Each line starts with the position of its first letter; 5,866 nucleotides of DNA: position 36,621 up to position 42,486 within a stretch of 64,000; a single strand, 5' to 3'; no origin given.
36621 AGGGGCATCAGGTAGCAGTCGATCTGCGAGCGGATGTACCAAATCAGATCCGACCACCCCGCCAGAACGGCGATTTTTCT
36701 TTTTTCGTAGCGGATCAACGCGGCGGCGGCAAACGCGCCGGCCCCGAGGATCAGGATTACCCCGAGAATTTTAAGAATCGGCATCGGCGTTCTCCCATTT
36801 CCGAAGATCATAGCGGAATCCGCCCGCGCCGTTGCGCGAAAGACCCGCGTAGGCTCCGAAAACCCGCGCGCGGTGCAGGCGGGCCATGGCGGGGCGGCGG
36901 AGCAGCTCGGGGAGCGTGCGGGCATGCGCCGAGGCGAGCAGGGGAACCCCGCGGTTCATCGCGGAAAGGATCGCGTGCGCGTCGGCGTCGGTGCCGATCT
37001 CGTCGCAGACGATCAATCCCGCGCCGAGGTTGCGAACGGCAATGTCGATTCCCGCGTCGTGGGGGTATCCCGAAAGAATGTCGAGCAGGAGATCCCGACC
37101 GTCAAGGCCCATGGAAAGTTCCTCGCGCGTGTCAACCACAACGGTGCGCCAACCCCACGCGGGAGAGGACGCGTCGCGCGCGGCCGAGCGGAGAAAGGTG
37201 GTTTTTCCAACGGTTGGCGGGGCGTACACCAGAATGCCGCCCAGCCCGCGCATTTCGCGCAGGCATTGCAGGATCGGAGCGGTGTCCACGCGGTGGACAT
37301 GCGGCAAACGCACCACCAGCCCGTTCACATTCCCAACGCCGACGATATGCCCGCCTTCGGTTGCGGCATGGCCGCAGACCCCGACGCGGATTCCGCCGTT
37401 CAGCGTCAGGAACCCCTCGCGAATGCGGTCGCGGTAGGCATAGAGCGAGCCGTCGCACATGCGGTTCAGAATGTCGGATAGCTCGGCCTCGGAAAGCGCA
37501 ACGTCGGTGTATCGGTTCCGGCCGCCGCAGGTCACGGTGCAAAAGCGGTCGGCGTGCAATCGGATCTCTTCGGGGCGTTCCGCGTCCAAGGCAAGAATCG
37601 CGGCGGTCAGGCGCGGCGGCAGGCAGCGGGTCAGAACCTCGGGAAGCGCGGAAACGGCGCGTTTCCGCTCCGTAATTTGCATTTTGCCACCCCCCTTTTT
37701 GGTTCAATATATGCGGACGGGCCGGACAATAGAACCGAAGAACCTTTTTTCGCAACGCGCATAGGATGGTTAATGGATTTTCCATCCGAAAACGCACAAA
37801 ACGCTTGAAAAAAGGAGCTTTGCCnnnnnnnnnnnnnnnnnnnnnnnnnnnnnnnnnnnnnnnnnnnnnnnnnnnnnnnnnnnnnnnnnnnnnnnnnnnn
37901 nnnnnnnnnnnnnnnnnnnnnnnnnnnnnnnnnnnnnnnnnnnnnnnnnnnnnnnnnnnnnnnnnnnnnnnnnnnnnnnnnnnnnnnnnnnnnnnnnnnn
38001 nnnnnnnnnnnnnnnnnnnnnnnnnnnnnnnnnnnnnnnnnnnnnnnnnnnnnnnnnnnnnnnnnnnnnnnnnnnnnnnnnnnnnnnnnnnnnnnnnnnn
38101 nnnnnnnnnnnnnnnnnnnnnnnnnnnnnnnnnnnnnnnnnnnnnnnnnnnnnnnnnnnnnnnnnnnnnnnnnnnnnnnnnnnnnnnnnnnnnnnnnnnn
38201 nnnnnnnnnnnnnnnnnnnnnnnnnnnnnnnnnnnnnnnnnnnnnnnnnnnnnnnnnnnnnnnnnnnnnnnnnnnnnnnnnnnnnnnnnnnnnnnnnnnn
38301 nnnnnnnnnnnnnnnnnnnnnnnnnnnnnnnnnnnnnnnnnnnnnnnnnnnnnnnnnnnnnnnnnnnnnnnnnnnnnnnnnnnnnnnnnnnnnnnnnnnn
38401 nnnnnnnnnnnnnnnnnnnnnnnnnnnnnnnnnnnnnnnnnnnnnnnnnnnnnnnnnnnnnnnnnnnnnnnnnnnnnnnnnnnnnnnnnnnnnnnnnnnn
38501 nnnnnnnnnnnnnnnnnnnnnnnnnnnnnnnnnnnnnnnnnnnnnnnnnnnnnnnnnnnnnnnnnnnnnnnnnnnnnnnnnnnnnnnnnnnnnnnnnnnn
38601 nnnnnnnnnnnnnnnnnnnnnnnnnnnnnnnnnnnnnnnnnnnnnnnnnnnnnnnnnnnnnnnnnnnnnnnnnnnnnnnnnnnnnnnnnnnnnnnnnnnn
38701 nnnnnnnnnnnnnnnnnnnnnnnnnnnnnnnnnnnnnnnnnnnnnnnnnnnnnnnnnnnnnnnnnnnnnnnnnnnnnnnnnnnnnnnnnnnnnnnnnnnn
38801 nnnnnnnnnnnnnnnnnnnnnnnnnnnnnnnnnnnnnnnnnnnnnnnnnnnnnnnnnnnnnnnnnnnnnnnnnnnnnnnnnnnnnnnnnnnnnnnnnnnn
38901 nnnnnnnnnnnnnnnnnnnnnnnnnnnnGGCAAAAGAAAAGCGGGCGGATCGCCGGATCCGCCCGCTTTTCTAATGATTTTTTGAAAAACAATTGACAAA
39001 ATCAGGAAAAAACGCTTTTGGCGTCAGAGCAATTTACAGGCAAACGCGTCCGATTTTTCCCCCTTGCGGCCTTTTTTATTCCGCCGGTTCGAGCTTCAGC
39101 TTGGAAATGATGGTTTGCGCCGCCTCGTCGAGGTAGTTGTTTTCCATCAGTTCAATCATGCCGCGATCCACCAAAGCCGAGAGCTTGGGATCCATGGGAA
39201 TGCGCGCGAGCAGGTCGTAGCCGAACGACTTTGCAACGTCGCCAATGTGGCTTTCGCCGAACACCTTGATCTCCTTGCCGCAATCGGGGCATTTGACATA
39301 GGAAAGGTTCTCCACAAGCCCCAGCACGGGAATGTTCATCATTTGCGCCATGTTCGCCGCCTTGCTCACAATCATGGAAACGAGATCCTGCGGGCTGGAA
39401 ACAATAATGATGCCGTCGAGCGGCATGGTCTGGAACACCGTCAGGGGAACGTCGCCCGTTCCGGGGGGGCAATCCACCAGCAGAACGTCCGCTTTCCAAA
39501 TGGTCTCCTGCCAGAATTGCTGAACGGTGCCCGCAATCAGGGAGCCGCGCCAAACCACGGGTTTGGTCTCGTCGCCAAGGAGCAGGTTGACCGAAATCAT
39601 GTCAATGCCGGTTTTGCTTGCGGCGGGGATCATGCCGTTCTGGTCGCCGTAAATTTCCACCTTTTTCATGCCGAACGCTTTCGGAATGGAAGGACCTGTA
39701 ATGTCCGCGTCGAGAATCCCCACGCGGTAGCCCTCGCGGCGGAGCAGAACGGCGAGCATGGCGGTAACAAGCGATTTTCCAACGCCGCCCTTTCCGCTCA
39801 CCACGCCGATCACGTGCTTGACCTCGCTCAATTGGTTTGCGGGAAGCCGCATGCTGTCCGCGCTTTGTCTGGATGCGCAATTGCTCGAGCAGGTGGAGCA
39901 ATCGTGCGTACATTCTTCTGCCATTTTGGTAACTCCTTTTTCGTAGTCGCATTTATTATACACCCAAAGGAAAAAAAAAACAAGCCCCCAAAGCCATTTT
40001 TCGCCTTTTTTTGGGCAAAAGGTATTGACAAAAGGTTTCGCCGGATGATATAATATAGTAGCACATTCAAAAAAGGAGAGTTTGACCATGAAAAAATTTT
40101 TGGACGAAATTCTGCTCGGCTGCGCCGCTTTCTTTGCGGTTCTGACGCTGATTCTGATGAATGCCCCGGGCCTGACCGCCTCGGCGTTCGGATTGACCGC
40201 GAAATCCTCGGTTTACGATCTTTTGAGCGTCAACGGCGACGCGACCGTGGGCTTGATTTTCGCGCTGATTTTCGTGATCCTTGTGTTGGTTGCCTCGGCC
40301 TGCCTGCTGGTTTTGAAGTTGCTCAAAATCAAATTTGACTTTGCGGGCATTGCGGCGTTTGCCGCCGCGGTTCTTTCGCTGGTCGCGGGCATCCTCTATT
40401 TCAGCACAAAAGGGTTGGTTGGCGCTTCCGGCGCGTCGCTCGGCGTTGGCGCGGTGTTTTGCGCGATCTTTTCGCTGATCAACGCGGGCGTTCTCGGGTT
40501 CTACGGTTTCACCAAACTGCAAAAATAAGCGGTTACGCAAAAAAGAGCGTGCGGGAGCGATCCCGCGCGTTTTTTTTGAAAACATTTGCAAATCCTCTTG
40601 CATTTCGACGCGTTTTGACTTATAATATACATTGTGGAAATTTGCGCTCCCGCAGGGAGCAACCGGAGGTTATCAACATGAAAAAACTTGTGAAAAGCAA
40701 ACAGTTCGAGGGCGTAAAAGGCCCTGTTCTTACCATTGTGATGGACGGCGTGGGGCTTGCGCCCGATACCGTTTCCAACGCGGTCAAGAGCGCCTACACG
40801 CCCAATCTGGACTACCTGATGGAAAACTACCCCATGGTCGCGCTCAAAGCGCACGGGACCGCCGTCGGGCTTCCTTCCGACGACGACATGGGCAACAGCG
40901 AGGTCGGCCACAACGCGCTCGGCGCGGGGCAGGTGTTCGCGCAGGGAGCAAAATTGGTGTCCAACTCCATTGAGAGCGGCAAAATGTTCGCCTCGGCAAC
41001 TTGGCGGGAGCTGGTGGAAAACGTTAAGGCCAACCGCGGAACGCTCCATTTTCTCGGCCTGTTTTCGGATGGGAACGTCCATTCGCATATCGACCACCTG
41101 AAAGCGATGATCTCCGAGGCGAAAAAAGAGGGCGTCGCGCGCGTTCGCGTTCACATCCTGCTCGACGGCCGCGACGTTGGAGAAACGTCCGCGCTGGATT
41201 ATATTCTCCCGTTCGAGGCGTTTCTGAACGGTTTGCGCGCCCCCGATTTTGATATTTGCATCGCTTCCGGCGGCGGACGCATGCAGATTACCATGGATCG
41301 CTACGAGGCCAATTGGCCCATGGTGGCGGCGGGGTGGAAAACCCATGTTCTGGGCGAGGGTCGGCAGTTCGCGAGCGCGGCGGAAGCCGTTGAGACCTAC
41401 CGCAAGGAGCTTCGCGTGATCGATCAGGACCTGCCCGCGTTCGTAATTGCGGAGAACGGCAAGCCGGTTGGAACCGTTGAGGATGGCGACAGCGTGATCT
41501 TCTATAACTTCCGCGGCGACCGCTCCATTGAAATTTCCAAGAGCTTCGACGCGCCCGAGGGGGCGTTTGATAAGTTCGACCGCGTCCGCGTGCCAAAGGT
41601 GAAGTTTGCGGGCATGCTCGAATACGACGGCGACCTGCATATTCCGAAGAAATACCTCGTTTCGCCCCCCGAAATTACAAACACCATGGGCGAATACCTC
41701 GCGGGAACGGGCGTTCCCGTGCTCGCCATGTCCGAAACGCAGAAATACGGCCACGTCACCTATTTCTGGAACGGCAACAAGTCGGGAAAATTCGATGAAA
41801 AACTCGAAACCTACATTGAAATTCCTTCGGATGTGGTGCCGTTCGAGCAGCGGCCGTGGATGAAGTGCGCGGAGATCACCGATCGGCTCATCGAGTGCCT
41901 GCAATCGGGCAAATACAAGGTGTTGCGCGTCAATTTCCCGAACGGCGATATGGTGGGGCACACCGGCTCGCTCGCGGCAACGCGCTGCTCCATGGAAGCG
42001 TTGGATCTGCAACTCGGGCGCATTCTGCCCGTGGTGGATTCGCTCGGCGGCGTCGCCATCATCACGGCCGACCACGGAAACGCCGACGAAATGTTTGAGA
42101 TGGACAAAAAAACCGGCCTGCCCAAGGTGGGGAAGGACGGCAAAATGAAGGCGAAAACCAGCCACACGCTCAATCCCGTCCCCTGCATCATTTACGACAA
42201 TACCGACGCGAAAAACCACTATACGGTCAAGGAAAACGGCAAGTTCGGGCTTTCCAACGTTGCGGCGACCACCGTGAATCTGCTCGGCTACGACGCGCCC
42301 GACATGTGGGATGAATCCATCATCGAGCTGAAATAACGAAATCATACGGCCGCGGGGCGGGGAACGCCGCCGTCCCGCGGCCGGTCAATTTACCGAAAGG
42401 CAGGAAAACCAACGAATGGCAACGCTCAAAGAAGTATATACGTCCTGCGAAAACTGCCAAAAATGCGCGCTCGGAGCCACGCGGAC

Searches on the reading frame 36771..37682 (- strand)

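Call 74: search_protein_families(library=pfam, proteins=[window:36771-37682:-], max_evalue=0.0001)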
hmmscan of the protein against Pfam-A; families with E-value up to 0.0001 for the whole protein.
window:36771-37682:- (303 aa): 1 family
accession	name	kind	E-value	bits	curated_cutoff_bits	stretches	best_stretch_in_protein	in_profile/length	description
PF19568.5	Spore_III_AA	-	8.4e-36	124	27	1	31-287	23-292/306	Sporulation stage III, protein AA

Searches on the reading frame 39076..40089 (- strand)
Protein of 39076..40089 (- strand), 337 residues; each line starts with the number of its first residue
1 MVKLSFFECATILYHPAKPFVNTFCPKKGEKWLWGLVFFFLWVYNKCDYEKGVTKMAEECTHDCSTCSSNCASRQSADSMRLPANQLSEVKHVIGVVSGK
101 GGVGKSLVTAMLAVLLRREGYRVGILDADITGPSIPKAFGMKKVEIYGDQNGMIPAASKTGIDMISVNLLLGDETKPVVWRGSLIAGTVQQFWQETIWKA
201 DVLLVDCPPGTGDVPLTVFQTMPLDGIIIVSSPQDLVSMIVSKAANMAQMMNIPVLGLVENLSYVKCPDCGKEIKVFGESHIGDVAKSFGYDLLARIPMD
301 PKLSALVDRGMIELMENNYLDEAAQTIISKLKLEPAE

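Call 74: search_protein_families(library=pfam, proteins=[window:39076-40089:-], max_evalue=0.0001)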
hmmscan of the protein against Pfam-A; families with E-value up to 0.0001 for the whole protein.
window:39076-40089:- (337 aa): 3 families
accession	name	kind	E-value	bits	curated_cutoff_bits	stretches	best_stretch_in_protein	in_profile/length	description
PF10609.15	ParA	-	1.1e-83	280.9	27.1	1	89-330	1-244/246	NUBPL iron-transfer P-loop NTPase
PF01656.29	CbiA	-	1.3e-11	45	25.4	1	94-310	1-122/125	CobQ/CobB/MinD/ParA nucleotide binding domain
PF13614.12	AAA_31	-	3.8e-06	27.4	27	1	92-132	2-42/177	AAA domain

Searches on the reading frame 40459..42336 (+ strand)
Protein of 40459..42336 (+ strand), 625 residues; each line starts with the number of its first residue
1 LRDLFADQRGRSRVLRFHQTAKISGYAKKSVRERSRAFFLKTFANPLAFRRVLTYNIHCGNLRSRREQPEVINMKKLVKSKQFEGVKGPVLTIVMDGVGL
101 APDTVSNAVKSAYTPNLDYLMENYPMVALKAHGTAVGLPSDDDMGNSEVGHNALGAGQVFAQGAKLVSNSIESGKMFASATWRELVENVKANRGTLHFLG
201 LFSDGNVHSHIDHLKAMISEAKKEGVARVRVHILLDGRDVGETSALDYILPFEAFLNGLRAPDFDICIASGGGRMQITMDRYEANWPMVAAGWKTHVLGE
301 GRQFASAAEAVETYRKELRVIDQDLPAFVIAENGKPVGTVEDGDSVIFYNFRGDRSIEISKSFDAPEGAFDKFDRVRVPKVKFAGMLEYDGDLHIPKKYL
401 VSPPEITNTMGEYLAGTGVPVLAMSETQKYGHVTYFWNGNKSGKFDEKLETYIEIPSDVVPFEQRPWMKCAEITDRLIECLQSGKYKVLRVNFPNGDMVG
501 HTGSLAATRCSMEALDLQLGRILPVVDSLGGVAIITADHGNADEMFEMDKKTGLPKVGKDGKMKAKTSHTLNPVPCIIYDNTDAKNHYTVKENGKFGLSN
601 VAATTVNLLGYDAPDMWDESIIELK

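Call 70: search_protein_families(library=pfam, proteins=[window:40459-42336:+], max_evalue=0.00001)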
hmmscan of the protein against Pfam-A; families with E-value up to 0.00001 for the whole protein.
window:40459-42336:+ (625 aa): 2 families
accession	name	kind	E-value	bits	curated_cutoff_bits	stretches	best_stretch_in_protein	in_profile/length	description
PF01676.23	Metalloenzyme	-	9.8e-67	225.5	24.3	1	89-612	2-251/252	Metalloenzyme superfamily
PF06415.18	iPGM_N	-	1.7e-63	214.4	27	1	167-390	1-216/217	BPG-independent PGAM N-terminus (iPGM_N)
